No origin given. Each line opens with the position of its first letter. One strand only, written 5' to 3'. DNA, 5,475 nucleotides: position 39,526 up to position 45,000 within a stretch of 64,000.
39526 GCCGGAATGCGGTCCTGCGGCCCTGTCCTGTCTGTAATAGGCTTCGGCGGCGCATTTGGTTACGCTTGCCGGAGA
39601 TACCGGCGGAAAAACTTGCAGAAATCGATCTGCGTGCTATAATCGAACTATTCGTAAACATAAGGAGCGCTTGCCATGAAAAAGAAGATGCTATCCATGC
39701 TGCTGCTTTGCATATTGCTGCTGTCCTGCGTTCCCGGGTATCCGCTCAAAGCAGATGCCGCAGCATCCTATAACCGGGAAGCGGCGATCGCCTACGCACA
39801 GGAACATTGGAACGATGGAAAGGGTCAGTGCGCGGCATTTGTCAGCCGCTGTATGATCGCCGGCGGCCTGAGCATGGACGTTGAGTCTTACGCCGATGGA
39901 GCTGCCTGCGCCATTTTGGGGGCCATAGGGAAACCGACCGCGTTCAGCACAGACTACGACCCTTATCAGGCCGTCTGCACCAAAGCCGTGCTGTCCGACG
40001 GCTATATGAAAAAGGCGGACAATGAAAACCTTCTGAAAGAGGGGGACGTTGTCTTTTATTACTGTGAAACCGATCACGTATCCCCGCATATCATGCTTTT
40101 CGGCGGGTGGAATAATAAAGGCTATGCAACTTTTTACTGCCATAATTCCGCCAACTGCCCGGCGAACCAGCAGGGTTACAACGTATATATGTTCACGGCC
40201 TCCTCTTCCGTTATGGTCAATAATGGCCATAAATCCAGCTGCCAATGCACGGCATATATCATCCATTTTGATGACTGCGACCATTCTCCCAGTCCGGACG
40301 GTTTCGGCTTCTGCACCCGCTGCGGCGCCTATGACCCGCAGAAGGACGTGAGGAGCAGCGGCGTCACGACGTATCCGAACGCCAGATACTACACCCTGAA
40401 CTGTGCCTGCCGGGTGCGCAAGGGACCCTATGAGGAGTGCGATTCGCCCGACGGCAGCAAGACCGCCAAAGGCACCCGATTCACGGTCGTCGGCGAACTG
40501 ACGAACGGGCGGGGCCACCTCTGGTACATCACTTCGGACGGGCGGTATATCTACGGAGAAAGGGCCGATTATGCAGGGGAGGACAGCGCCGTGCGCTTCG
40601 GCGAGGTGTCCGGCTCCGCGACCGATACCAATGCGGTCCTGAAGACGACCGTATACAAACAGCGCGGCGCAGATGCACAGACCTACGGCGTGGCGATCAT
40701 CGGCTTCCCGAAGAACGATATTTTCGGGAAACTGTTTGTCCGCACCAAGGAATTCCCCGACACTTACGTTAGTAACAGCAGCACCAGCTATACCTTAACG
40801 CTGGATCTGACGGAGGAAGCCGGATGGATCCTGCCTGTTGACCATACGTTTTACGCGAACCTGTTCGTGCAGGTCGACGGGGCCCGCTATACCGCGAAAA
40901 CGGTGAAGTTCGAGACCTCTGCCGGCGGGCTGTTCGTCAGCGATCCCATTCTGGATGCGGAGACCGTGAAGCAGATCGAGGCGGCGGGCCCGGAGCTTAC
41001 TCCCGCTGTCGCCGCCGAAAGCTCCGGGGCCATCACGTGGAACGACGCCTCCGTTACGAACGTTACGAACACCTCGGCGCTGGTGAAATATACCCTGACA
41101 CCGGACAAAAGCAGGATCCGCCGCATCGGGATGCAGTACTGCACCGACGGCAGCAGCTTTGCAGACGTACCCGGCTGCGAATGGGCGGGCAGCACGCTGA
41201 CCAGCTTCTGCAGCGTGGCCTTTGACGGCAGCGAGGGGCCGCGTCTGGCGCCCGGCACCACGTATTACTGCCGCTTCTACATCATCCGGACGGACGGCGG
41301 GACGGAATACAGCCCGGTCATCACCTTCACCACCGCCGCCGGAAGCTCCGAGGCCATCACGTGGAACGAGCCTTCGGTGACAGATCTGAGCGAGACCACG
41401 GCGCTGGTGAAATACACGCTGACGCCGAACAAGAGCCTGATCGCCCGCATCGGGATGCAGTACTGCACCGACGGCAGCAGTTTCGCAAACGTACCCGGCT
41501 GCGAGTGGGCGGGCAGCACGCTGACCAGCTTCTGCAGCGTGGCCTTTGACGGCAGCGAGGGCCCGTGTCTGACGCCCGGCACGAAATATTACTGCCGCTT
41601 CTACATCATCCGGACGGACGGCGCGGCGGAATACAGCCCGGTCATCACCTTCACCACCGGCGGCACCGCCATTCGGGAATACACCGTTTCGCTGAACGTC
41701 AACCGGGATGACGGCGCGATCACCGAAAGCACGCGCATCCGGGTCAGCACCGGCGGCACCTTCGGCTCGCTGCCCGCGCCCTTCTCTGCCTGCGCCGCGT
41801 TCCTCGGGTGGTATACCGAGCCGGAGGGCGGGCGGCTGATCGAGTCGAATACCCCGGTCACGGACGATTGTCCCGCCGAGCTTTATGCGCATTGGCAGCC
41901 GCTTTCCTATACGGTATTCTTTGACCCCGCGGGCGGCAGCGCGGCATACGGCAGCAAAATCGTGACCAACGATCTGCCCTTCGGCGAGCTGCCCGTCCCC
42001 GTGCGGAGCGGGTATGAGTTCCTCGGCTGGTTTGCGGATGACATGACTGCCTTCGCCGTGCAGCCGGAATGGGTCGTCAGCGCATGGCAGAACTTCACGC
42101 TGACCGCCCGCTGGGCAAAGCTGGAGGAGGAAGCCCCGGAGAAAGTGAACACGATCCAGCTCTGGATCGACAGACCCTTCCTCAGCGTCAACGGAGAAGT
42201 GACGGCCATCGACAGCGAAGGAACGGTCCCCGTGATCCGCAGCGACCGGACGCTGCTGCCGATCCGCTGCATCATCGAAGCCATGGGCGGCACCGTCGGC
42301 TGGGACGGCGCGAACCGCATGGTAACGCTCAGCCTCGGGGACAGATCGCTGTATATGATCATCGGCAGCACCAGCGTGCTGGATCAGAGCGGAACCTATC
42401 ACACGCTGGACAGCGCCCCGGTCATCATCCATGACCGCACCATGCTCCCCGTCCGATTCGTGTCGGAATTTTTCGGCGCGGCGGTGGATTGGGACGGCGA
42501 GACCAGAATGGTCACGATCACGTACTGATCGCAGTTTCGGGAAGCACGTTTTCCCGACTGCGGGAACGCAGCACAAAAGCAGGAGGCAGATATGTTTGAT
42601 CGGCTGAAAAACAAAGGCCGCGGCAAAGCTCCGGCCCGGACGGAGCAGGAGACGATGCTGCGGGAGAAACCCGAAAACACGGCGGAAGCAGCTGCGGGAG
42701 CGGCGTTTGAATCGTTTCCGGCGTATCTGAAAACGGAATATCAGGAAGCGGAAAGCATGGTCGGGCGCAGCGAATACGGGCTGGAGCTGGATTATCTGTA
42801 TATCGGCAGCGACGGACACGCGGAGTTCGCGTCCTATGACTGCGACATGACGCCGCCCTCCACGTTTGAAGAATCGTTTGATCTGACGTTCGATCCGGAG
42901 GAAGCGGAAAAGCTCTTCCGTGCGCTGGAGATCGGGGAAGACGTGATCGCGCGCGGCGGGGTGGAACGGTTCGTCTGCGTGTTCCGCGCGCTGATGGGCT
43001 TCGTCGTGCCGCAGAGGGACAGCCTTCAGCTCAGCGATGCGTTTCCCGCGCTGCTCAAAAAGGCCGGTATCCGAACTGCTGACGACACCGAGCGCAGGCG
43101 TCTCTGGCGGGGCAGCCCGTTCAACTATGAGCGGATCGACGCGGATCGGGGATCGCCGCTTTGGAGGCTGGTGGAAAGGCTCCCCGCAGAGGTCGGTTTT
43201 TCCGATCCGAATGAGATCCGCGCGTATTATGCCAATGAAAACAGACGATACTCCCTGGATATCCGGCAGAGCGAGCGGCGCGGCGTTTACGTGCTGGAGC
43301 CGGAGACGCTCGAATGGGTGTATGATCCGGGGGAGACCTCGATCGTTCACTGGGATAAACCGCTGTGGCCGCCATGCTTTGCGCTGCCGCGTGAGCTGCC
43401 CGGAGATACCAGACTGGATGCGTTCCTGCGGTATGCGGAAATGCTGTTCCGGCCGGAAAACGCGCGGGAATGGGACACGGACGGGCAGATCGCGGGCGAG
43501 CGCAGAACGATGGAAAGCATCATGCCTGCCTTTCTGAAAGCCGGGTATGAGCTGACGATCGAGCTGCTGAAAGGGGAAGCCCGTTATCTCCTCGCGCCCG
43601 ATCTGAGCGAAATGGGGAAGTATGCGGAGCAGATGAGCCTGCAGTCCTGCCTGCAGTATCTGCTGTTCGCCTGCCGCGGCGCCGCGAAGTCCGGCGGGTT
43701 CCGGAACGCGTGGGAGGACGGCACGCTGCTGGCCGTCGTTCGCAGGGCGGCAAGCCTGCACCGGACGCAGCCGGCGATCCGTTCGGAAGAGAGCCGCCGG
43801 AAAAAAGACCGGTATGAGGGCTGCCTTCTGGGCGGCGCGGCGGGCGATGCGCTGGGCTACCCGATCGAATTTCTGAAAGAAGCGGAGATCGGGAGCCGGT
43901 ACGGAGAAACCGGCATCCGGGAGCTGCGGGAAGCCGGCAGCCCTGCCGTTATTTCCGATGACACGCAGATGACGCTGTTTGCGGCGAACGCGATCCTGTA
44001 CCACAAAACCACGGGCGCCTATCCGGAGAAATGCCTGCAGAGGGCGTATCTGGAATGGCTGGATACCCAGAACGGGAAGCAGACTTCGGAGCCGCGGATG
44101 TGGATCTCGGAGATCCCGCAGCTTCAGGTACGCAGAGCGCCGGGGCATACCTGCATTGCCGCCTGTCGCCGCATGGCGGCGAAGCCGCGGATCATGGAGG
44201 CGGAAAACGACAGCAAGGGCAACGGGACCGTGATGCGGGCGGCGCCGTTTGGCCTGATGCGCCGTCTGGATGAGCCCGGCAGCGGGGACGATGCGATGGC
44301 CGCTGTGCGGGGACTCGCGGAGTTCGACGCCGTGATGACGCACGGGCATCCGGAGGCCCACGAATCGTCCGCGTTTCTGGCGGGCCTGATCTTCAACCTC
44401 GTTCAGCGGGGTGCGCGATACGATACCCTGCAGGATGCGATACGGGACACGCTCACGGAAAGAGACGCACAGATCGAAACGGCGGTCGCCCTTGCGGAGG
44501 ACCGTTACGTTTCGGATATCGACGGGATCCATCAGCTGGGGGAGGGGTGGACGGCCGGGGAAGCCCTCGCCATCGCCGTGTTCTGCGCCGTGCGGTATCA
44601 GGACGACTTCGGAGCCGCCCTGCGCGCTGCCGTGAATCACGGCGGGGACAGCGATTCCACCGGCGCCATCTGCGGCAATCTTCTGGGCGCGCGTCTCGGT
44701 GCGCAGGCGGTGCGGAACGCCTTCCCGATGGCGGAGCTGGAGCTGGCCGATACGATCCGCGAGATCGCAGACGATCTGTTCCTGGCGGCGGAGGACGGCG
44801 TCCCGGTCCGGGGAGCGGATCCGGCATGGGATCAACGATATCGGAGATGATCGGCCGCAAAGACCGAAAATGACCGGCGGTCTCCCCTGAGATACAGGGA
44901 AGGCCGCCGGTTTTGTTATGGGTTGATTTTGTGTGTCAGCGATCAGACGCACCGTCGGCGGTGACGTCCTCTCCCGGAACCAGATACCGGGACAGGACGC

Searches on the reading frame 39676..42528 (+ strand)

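Call 27: search_protein_families(library=pfam, proteins=[window:39676-42528:+], max_evalue=0.0001)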
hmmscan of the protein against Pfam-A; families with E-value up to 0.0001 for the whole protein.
window:39676-42528:+ (950 aa): 4 families
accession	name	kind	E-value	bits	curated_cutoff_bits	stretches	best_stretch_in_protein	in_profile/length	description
PF07833.16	Cu_amine_oxidN1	-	8.5e-29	100.1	24.2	1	850-948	11-108/108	Copper amine oxidase N-terminal domain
PF09479.16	Flg_new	-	2.2e-16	60.1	27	2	745-811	1-64/65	Listeria-Bacteroides repeat domain (List_Bact_rpt)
PF12671.13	Amidase_6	-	1.5e-06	28.9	23.2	1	31-159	1-143/163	Putative amidase domain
PF00041.27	fn3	-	1.3e-05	25.8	25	0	458-551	6-83/84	Fibronectin type III domain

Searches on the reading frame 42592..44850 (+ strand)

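Call 27: search_protein_families(library=pfam, proteins=[window:42592-44850:+], max_evalue=0.0001)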
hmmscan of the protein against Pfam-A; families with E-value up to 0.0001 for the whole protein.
window:42592-44850:+ (752 aa): 1 family
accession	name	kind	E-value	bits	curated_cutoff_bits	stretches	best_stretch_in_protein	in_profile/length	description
PF03747.19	ADP_ribosyl_GH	-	5.9e-62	210.4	26.2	1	410-707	1-284/287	ADP-ribosylglycohydrolase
